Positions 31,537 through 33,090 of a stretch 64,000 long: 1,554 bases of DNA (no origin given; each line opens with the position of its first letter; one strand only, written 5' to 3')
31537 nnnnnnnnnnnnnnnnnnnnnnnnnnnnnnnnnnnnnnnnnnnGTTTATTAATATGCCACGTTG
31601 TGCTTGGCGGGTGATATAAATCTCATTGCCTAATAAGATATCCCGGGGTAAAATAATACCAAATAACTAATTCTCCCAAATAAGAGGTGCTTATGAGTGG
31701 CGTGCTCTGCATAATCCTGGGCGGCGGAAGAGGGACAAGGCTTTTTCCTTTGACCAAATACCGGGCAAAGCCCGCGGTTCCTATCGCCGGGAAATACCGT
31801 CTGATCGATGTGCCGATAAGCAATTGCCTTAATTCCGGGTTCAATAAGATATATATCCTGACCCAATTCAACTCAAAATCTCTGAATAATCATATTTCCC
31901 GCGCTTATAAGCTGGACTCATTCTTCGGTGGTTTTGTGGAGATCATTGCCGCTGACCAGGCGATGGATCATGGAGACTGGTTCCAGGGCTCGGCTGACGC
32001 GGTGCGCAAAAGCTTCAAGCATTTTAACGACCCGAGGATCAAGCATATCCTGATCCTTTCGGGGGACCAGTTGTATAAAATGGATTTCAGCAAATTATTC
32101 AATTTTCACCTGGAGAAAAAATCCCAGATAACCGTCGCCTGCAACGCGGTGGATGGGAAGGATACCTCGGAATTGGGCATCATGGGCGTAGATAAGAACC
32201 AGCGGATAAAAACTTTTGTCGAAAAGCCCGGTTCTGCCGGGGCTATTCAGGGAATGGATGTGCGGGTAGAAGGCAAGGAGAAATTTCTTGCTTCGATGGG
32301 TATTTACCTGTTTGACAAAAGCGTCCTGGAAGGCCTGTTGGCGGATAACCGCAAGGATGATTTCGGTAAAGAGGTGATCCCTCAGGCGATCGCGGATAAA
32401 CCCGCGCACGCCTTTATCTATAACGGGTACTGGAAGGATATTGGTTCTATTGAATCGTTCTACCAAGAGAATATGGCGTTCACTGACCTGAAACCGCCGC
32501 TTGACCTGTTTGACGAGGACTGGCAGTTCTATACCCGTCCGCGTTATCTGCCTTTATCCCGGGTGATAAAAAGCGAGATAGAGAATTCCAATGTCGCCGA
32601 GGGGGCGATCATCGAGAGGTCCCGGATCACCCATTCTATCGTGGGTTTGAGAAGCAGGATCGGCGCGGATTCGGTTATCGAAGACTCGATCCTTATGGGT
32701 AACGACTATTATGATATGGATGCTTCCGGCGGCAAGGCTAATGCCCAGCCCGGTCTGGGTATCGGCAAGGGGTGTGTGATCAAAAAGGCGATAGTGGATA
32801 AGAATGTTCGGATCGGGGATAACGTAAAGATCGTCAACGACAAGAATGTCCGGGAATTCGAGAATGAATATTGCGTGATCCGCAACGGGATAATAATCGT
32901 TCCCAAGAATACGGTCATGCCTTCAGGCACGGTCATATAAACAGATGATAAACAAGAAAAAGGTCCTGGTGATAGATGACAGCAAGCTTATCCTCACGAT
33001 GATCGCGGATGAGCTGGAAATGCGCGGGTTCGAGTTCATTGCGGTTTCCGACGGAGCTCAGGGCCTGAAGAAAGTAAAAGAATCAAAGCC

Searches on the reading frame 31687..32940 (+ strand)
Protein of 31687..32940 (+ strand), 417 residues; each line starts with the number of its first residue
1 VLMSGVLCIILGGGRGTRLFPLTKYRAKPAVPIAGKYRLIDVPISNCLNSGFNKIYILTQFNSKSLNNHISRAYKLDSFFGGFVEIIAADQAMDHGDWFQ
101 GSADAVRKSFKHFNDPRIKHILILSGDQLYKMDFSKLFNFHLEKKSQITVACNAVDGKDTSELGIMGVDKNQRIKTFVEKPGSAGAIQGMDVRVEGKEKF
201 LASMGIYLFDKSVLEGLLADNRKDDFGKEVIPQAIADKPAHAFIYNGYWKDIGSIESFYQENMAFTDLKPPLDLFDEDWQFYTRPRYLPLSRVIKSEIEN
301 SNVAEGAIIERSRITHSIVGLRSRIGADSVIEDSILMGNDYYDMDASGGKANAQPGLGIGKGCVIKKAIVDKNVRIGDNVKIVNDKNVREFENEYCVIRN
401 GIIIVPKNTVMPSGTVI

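Call 3: search_protein_families(library=pfam, proteins=[window:31687-32940:+])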
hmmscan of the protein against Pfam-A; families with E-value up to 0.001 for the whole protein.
window:31687-32940:+ (417 aa): 5 families
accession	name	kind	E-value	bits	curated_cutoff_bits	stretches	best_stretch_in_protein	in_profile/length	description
PF00483.29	NTP_transferase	-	1.3e-59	202.2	21.2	1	9-265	3-242/245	Nucleotidyl transferase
PF25247.1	LbH_GLGC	-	2.1e-42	144.7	27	1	286-416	1-135/135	GLGC left-handed parallel beta-helix domain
PF24894.1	Hexapep_GlmU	-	1.4e-11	44.8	23.3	2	355-405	56-104/104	GlmU-like, C-terminal hexapeptide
PF25084.1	LbH_EIF2B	-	2.2e-06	28.1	54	0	306-339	27-61/105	EIF2B subunit epsilon LbH domain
PF07959.18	Fucose_pyrophosphorylase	-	0.00017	21.1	34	0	275-390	256-348/418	Fucose pyrophosphorylase domain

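Call 4: search_protein_families(library=ncbifam, proteins=[window:31687-32940:+])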
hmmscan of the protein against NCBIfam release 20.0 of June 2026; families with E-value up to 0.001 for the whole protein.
window:31687-32940:+ (417 aa): 25 families
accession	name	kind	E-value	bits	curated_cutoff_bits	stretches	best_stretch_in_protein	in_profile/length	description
NF002772.0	PRK02862.1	equivalog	3.7e-168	559.7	537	1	4-417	2-429/429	glucose-1-phosphate adenylyltransferase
TIGR02091.1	glgC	equivalog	5.2e-131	437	424.9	1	6-383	1-363/364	glucose-1-phosphate adenylyltransferase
NF001947.0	PRK00725.1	subfamily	2.4e-100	336.3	470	1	3-410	14-419/426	glucose-1-phosphate adenylyltransferase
NF002023.0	PRK00844.1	subfamily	3.9e-97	325.7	458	1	3-410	4-407/408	glucose-1-phosphate adenylyltransferase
NF003670.0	PRK05293.1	equivalog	1.6e-89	300.5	470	1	5-402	4-366/382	glucose-1-phosphate adenylyltransferase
TIGR02092.1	glgD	equivalog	1.5e-46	159.2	236.6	1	15-384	12-356/370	glucose-1-phosphate adenylyltransferase subunit GlgD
NF052502.1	man1P_GTase_Rv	exception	1.1e-26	93.6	440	1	8-260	3-225/352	mannose-1-phosphate guanylyltransferase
TIGR03992.1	Arch_glmU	subfamily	6.8e-20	71.3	292.1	1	8-254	3-216/393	bifunctional sugar-1-phosphate nucleotidylyltransferase/acetyltransferase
TIGR01208.1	rmlA_long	equivalog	3.4e-17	62.4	320.25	1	9-263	3-232/353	glucose-1-phosphate thymidylyltransferase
TIGR01099.1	galU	equivalog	5e-10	39.4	326.8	1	8-78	4-73/261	UTP--glucose-1-phosphate uridylyltransferase GalU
NF041313.1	UDPGP_AglF_Halo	equivalog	1e-09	38.2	400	1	8-182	3-160/234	UTP--glucose-1-phosphate uridylyltransferase AglF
NF041173.1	Sug_nt_acttase_Thmprot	equivalog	2.6e-09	36.5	600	1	8-253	3-215/405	bifunctional sugar-1-phosphate nucleotidylyltransferase/acetyltransferase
NF045761.1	NAMPUrTaseMurU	equivalog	3.2e-08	33.7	250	1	9-70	4-64/226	N-acetylmuramate alpha-1-phosphate uridylyltransferase MurU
TIGR01207.1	rmlA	equivalog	1.5e-07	30.9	360.65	1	9-182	3-161/286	glucose-1-phosphate thymidylyltransferase RfbA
NF012024.0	PRK15480.1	equivalog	3e-07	29.8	588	0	8-59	6-56/292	glucose-1-phosphate thymidylyltransferase RfbA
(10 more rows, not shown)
